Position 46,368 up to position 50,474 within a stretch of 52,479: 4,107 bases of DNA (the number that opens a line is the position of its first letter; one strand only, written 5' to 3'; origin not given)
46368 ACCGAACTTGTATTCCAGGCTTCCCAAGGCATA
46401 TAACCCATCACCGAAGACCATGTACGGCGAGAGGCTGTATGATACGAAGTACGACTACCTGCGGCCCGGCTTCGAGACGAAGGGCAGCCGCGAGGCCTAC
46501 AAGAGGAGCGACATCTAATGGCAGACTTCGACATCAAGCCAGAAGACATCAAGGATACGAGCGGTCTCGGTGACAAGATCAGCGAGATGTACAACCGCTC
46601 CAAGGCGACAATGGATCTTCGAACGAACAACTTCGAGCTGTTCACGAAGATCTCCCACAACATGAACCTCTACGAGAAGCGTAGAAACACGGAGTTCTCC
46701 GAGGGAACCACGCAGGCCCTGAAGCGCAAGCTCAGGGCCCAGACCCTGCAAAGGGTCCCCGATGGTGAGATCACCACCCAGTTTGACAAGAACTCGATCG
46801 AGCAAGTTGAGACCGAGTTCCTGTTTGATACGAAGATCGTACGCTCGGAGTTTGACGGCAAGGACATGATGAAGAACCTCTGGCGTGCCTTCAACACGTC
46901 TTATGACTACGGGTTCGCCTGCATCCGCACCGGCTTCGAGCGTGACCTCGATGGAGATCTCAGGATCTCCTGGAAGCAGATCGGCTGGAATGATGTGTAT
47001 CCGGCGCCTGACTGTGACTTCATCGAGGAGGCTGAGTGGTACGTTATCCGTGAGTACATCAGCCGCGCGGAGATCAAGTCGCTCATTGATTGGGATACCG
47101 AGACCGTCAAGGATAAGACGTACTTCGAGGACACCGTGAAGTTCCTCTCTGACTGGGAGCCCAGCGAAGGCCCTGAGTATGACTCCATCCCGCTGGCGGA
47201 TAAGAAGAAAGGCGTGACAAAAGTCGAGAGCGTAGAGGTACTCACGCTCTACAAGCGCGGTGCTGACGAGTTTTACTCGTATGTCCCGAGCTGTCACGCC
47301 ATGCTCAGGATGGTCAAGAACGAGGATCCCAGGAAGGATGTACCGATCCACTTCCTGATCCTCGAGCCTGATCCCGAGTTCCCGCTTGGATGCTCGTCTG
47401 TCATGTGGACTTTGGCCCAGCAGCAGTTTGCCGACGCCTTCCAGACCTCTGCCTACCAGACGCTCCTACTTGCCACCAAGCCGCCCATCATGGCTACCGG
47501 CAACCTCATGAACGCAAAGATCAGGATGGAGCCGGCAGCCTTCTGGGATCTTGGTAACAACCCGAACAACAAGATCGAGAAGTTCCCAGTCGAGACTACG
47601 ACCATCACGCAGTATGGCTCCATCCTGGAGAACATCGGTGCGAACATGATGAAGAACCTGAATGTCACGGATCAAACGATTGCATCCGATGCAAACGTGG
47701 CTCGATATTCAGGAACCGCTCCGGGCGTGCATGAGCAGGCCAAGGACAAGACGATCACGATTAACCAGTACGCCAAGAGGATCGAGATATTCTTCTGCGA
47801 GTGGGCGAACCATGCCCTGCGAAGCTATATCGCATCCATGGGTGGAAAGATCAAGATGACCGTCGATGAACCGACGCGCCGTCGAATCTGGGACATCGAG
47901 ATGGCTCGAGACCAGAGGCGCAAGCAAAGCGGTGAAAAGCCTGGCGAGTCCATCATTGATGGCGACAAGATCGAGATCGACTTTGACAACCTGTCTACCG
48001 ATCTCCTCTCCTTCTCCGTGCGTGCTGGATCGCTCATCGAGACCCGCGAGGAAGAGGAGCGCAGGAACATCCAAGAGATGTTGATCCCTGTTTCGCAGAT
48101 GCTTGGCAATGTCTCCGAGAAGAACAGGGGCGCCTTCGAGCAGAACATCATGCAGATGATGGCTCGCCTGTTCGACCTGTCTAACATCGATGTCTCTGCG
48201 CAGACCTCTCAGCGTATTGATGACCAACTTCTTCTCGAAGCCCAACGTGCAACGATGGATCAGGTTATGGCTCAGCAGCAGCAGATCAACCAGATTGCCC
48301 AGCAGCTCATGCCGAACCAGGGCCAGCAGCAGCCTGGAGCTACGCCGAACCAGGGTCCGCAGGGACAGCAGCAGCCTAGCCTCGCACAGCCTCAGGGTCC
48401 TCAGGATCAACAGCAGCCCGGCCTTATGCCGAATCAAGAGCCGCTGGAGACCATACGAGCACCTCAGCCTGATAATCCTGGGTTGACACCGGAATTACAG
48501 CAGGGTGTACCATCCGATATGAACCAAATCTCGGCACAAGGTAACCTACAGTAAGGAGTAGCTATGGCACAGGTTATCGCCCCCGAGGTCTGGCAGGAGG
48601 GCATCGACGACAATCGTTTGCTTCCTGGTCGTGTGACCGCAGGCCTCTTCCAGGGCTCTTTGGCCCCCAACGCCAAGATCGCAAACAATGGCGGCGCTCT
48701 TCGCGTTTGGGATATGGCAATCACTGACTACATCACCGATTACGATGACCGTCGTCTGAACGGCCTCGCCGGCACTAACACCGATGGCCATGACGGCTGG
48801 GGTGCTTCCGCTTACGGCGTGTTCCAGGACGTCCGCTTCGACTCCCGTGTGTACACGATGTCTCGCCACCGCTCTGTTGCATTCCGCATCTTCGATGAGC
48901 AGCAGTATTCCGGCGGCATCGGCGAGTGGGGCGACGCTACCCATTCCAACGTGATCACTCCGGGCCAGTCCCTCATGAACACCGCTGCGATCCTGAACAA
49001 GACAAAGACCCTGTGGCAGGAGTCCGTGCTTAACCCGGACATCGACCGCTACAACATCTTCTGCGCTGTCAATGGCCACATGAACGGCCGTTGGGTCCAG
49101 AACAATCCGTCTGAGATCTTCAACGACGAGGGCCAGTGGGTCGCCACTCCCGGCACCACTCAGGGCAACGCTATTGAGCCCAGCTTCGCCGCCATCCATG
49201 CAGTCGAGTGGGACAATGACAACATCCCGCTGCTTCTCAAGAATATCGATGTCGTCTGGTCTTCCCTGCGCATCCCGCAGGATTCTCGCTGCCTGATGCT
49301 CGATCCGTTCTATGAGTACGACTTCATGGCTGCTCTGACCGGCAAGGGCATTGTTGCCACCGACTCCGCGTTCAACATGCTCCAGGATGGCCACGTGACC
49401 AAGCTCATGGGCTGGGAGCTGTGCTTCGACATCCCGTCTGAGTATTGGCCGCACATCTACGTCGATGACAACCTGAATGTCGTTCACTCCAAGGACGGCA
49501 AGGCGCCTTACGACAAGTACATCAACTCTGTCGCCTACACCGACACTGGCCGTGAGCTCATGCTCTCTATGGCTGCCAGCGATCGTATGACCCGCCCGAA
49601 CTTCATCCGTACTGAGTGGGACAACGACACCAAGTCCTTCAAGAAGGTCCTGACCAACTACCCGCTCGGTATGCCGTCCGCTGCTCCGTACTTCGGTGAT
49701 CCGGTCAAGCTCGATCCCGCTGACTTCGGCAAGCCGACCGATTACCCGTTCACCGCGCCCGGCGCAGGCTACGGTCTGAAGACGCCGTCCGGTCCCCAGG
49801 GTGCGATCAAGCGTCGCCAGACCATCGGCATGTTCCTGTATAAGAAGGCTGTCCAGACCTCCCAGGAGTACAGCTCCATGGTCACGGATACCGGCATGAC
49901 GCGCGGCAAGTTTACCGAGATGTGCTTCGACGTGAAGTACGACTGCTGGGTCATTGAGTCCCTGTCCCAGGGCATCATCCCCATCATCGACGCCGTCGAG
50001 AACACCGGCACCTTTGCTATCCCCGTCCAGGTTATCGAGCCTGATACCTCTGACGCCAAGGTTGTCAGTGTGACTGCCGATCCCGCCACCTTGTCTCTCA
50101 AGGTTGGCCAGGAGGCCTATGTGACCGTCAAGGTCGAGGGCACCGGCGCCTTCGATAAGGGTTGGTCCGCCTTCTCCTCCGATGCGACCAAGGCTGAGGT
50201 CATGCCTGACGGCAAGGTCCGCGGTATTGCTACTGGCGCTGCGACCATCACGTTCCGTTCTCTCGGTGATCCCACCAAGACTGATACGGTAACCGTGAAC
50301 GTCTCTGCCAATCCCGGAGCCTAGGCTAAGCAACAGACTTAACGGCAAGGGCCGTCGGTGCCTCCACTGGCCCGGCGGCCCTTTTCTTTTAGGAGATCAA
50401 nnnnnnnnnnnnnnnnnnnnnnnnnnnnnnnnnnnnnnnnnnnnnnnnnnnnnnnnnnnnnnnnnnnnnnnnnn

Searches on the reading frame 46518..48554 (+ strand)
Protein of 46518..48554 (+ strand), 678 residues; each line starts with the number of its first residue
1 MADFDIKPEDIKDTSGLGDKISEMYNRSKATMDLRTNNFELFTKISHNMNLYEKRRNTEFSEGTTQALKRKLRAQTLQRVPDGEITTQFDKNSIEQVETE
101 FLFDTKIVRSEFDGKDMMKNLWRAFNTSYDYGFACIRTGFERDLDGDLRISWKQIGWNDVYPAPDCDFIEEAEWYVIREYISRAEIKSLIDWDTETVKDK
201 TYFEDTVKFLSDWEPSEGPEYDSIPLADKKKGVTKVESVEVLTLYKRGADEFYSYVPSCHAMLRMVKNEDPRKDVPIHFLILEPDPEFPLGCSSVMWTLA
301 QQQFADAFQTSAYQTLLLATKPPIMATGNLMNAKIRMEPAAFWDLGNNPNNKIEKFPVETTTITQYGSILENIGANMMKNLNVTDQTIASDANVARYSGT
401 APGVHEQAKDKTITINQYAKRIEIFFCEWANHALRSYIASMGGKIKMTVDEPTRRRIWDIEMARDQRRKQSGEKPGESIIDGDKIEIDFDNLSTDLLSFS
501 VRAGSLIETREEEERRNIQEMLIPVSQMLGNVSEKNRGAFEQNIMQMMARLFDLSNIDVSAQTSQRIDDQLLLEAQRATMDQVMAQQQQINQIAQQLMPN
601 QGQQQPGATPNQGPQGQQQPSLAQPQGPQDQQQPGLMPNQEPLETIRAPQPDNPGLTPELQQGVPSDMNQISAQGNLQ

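Call 7: search_protein_families(library=phrogs, proteins=[window:46518-48554:+], max_evalue=0.01)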
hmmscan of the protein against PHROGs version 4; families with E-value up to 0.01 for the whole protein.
window:46518-48554:+ (678 aa): 1 family
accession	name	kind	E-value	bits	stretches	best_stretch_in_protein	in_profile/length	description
phrog_332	-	connector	4.5e-05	23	1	92-610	98-551/560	head-tail adaptor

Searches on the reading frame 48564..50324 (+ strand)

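Call 7: search_protein_families(library=phrogs, proteins=[window:48564-50324:+], max_evalue=0.01)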
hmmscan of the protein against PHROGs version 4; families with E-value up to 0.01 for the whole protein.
window:48564-50324:+ (586 aa): 8 families
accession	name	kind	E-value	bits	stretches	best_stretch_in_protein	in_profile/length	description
phrog_215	-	head and packaging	2.9e-15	57.3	1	486-584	209-307/491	structural protein with Ig domain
phrog_341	-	tail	1.8e-08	35.6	1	488-583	55-150/154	major tail protein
phrog_41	-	tail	4.1e-07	30.8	1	494-582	154-244/245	major tail protein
phrog_853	-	tail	1.2e-05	25.6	1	496-580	160-250/254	major tail protein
phrog_1280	-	other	4.3e-05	24.2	1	499-580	164-246/248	Ig domain containing protein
phrog_885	-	tail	0.00018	21.6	1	486-579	187-285/338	major tail protein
phrog_10059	-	unknown function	0.00073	19.4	1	499-567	183-248/345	-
phrog_28902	-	tail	0.0033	16.7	1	488-580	193-282/709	major tail protein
